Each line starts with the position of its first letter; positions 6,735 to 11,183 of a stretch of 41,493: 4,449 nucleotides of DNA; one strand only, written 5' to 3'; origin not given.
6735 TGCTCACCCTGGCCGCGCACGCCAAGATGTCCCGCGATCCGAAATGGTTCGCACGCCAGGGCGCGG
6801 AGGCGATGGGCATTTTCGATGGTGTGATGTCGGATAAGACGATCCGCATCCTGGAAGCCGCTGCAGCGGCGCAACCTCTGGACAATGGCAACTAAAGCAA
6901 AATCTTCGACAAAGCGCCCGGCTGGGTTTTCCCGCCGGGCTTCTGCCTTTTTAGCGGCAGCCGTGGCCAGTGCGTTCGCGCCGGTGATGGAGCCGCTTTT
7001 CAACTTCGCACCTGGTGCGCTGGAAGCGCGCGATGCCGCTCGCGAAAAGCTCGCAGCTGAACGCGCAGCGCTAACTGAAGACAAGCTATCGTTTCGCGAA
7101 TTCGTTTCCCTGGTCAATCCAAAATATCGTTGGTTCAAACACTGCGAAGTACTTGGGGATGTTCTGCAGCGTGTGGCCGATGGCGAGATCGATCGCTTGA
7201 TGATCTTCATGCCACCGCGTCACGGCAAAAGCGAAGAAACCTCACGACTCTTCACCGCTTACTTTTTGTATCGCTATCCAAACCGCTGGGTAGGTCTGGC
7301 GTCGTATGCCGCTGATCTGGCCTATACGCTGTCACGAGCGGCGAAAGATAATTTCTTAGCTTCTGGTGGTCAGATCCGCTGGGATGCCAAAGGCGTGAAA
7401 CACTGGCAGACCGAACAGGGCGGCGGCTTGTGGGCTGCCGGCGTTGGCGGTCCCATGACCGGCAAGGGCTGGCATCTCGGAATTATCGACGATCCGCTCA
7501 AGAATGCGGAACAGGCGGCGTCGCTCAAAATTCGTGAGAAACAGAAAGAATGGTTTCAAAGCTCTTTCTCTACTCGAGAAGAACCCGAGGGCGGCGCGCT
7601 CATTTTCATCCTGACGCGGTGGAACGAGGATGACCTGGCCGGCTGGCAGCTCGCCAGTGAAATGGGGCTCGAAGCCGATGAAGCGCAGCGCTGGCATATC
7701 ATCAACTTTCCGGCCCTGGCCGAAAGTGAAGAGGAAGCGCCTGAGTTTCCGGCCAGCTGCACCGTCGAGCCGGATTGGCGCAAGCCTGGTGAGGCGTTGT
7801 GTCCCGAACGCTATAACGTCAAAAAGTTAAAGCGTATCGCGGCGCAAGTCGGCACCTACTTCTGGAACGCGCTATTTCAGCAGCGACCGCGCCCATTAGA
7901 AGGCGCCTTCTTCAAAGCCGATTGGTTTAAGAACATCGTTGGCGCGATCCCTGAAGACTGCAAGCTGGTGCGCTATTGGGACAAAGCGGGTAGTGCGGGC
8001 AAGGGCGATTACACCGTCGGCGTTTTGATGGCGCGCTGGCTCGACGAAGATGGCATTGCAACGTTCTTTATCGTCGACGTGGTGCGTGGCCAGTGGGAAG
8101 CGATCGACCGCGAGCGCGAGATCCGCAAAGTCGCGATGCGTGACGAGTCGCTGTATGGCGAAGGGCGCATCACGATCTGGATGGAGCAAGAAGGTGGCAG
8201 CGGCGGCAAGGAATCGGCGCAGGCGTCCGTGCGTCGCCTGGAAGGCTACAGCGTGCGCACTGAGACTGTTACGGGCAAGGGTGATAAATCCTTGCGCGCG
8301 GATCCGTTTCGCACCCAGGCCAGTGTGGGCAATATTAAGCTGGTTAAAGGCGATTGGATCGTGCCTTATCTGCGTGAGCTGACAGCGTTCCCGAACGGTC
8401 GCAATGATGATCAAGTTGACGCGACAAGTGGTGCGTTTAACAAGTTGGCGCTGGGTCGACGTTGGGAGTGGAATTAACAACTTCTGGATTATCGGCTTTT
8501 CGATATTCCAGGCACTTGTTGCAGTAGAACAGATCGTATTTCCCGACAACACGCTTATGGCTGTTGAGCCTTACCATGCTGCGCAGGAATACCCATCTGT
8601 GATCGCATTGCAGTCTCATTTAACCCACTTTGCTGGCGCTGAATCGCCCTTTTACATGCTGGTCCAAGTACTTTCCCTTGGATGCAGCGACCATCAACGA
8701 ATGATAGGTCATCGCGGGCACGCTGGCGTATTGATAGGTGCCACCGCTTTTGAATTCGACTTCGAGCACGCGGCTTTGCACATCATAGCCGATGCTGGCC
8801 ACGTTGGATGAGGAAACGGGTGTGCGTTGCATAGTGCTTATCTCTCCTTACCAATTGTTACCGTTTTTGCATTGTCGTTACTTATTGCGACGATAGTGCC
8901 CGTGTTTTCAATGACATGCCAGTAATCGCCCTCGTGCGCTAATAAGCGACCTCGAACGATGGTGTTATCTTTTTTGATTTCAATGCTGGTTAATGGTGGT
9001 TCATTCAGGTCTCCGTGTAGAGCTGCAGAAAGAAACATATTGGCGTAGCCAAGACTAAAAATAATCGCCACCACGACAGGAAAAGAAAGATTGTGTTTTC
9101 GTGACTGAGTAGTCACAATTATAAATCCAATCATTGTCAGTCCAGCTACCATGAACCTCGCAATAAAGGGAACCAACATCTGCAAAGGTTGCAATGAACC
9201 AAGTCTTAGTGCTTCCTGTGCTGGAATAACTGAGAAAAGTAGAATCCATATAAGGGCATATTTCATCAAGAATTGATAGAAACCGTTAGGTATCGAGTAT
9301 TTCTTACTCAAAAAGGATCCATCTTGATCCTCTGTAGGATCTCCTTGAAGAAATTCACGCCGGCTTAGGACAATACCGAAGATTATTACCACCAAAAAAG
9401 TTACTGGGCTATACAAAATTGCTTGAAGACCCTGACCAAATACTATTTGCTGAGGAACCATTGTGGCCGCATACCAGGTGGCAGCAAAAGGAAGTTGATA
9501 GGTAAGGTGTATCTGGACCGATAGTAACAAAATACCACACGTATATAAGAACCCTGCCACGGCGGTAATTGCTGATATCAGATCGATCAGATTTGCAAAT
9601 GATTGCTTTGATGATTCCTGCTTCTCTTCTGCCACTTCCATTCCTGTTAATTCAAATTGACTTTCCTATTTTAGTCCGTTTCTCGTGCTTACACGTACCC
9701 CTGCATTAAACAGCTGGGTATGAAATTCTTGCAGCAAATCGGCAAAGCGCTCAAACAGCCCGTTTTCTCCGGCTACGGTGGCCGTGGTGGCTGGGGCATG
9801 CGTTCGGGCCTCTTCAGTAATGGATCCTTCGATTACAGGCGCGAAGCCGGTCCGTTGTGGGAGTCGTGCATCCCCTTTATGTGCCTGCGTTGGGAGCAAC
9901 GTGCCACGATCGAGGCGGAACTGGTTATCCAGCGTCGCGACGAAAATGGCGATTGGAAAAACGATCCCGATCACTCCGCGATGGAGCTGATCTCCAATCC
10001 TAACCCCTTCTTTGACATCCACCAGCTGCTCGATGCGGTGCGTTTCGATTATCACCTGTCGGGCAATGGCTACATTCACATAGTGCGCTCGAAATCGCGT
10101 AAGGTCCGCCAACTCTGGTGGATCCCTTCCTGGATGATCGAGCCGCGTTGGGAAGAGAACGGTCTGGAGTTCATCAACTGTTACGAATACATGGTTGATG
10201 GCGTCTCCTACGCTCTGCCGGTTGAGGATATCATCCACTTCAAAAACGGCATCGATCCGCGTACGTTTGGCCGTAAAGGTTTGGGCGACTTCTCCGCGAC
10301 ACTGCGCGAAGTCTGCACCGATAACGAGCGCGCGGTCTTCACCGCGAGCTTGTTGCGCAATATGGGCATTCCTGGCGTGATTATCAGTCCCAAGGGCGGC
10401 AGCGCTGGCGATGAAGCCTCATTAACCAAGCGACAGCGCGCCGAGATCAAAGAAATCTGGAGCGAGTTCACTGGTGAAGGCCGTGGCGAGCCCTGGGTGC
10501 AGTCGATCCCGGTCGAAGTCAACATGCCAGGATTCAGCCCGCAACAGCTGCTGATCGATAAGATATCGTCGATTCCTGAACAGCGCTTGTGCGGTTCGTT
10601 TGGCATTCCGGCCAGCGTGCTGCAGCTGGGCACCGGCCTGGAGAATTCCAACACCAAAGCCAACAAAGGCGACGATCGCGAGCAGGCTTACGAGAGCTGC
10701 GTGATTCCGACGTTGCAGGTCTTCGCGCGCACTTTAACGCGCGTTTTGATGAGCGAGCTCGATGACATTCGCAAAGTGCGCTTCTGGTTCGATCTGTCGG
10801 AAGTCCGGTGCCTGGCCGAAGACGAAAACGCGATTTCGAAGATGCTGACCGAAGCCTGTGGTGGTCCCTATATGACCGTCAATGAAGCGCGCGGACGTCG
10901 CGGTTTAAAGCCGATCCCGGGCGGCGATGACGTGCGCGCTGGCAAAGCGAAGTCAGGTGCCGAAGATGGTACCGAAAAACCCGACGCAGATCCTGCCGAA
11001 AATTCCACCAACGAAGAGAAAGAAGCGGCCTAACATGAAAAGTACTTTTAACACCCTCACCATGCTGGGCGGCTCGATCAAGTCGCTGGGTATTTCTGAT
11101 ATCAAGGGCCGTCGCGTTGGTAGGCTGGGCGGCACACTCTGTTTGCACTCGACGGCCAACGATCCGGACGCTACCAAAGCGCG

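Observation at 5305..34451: Second dispersed palindrome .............: 8 perfect copies, mostly a few nucleotides after stop codons of late genes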

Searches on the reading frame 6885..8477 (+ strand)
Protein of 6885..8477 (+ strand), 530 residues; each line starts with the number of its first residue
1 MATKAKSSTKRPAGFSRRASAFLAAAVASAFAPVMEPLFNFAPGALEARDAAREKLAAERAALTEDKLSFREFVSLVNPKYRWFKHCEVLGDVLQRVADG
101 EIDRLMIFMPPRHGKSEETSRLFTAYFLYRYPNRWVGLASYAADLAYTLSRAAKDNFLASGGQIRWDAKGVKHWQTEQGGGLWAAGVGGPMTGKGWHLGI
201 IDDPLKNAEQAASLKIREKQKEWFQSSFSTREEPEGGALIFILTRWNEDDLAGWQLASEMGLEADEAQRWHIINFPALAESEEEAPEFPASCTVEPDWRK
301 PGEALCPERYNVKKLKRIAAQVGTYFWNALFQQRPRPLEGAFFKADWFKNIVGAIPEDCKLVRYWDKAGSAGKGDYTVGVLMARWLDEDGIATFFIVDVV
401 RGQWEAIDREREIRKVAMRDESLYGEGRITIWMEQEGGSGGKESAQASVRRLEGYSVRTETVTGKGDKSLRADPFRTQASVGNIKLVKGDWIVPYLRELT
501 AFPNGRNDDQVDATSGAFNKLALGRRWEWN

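Call 6: search_protein_families(library=phrogs, proteins=[window:6885-8477:+])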
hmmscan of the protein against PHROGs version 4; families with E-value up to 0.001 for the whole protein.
window:6885-8477:+ (530 aa): 7 families
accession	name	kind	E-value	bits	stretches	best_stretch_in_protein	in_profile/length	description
phrog_38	-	head and packaging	6.5e-89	300.5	1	32-524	249-706/760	terminase large subunit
phrog_4758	-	head and packaging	6.2e-47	161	1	59-283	9-241/243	terminase large subunit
phrog_979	-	head and packaging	1.8e-35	123.7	1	338-525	411-603/642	terminase large subunit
phrog_5573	-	head and packaging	1e-28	101.5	1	264-522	6-235/250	terminase large subunit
phrog_12171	-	head and packaging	3.1e-25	89.4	1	428-522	4-96/110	terminase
phrog_30251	-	head and packaging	3.4e-16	59.6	1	92-280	45-242/799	terminase large subunit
phrog_9453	-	head and packaging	1.5e-15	58.4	1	336-520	6-209/233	terminase large subunit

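Call 9: find_related_loci(query=window:6885-8477:+, collection=genome_contigs, flank=10000)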
Query window:6885-8477:+ (530 aa) in genome_contigs; peptide patterns used: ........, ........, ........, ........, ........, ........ (x = any residue, [..] = any of these).
29 stretches matched a pattern; 1 encode a relative of the query (tblastn E <= 1e-3); 1 distinct loci.
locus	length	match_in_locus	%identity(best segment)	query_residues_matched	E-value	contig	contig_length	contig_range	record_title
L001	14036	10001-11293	31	54-515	2e-53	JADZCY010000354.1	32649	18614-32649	MAG: Acidobacteria bacterium isolate SJ750 c_000001145767, whole genome shotgun sequence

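Call 10: find_related_loci(query=window:6885-8477:+, collection=viral_contigs, flank=10000)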
Query window:6885-8477:+ (530 aa) in viral_contigs; peptide patterns used: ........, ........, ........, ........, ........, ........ (x = any residue, [..] = any of these).
20 stretches matched a pattern; 16 encode a relative of the query (tblastn E <= 1e-3); 16 distinct loci.
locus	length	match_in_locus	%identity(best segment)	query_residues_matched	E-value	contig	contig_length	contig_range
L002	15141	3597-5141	76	15-530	0e+0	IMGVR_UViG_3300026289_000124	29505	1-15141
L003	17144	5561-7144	66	1-530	0e+0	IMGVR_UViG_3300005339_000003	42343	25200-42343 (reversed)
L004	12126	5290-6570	32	59-515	9e-57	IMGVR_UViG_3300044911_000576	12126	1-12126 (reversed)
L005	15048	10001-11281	32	59-515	1e-56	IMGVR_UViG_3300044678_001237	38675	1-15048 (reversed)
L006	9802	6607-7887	32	59-515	9e-57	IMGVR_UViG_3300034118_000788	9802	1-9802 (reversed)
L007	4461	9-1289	32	59-515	2e-56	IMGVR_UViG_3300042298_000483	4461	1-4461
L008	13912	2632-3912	32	59-515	2e-56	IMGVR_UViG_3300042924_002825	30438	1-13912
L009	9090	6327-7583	32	67-515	8e-56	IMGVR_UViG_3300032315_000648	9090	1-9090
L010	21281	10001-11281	32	59-515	1e-55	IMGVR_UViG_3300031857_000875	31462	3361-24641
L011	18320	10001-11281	32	59-515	1e-55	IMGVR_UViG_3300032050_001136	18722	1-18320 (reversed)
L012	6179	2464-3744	32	59-515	9e-56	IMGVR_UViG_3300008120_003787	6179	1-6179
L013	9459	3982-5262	32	59-515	1e-55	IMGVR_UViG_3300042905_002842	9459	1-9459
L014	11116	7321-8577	32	67-515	4e-55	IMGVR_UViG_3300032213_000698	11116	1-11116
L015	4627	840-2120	31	59-515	1e-54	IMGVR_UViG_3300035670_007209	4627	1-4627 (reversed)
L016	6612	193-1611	31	18-514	1e-50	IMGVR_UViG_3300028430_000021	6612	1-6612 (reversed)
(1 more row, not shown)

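Call 18: find_encoding_contigs(protein=window:6885-8477:+, flank=10000, max_places=4)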
Protein window:6885-8477:+ (530 aa): 3 contigs read that carry it; 2 places shown.
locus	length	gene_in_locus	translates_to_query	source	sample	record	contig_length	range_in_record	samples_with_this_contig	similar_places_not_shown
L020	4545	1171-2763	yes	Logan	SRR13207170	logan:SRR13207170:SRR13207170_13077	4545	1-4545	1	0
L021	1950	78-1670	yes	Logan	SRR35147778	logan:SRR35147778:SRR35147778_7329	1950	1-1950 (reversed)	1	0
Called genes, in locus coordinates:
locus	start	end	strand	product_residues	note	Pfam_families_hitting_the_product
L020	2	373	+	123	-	?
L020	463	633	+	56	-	-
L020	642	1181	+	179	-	PF13384:HTH_23 (weak), PF13936:HTH_38 (faint)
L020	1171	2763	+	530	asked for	PF03237:Terminase_6N (weak), PF17289:Terminase_6C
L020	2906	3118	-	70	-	PF13619:KTSC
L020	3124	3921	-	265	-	-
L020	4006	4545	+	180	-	?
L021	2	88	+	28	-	?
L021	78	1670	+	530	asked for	PF03237:Terminase_6N (weak), PF17289:Terminase_6C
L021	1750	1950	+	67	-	?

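Call 36: list_cluster_members(proteins=[P0001, window:6885-8477:+, window:14397-15740:+])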
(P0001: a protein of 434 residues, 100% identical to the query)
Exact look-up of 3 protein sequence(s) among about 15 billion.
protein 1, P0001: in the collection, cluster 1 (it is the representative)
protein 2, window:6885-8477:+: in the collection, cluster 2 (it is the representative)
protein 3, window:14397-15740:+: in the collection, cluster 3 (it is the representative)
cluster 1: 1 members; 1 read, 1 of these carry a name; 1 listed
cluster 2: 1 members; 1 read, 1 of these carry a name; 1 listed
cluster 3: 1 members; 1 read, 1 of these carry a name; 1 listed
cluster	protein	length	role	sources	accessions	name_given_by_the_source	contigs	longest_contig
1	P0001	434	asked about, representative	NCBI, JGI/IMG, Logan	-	ParB/RepB/Spo0J family partition protein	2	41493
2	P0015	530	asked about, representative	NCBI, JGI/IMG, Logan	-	predicted phage terminase large subunit-like protein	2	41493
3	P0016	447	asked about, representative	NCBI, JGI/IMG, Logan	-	HK97 family phage major capsid protein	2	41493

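Call 127: search_dna_similar(query=window:6885-8477:+, collection=phages, mode=protein, max_rows=8)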
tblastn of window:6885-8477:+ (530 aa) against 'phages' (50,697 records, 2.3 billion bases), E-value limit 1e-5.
Records with a match: 2139; places in all: 2140; records where one place covers at least 80% of the query: 372.
Best place of each record, by identity: <60% 2139.
By first word of the organism name: Mycobacterium 479; Microbacterium 273; Pseudomonas 240; Escherichia 193; Gordonia 181; Salmonella 80; Acinetobacter 60; Klebsiella 48; Bacteriophage 43; Erwinia 43; and 93 more.
By host as written in the record: Mycobacterium smegmatis mc2 155 338; - 135; Gordonia terrae 3612 129; Microbacterium foliorum NRRL B-24224 SEA 111; Microbacterium foliorum NRRL B-24224 104; Mycobacterium smegmatis mc#155 80; Pseudomonas aeruginosa 75; Escherichia coli 53; and 461 more.
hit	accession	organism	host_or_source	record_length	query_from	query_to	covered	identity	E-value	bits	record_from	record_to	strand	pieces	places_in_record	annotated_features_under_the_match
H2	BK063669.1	Caudoviricetes sp. vir524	Methanomicrobiales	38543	72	522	85%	39.7%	3e-66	238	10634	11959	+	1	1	terminase large subunit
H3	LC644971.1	Acetobacter phage phiAO1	Acetobacter orleanensis NBRC 3170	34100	72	521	85%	39.0%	5e-66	238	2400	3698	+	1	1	phage Terminase protein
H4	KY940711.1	Bradyrhizobium phage BDU-MI-1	Bradyrhizobium diazoefficiens USDA110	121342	73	526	86%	38.6%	1e-62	228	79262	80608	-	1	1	terminase large subunit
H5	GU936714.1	Synechococcus phage S-CBS2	Synechococcus sp. CB0204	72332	66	522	86%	36.6%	4e-66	238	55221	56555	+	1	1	terL: large terminase subunit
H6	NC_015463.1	Synechococcus phage S-CBS2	Synechococcus sp. CB0204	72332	66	522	86%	36.6%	4e-66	238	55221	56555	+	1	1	terL: terminase large subunit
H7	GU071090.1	Cyanophage PSS2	-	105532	67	519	85%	36.9%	1e-67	243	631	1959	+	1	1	predicted protein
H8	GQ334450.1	Cyanophage PSS2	Prochlorococcus MIT9313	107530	67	519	85%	36.9%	1e-67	243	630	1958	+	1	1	terL: large terminase subunit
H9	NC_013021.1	Cyanophage PSS2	Prochlorococcus marinus str. MIT 9313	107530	67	519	85%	36.9%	1e-67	243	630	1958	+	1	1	terL: terminase large subunit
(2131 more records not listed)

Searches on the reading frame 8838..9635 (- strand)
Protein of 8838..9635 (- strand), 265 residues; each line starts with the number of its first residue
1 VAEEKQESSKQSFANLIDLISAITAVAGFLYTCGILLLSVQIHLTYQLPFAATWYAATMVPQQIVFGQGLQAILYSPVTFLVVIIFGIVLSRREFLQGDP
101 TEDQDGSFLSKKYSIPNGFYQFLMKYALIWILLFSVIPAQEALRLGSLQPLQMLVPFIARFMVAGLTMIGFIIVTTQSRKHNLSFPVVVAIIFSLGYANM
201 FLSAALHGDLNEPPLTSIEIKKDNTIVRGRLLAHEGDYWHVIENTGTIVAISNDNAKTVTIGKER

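Call 53: search_protein_families(library=pfam, proteins=[window:8838-9635:-], max_evalue=0.05)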
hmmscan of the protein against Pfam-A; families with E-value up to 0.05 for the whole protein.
window:8838-9635:- (265 aa): 0 families

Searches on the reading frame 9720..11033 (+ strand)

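Call 6: search_protein_families(library=phrogs, proteins=[window:9720-11033:+])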
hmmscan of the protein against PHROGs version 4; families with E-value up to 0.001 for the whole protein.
window:9720-11033:+ (437 aa): 5 families
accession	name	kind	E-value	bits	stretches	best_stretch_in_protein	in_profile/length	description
phrog_2662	-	head and packaging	3.5e-47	162.4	1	65-409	83-418/717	portal protein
phrog_12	-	head and packaging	1.5e-37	130.9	1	68-431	112-455/646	portal protein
phrog_5929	-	head and packaging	4.7e-09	36.9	1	209-405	9-193/228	portal protein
phrog_2271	-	head and packaging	1.3e-05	24.2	1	208-405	211-392/859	portal protein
phrog_21454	-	unknown function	2e-05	25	1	234-405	7-169/320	-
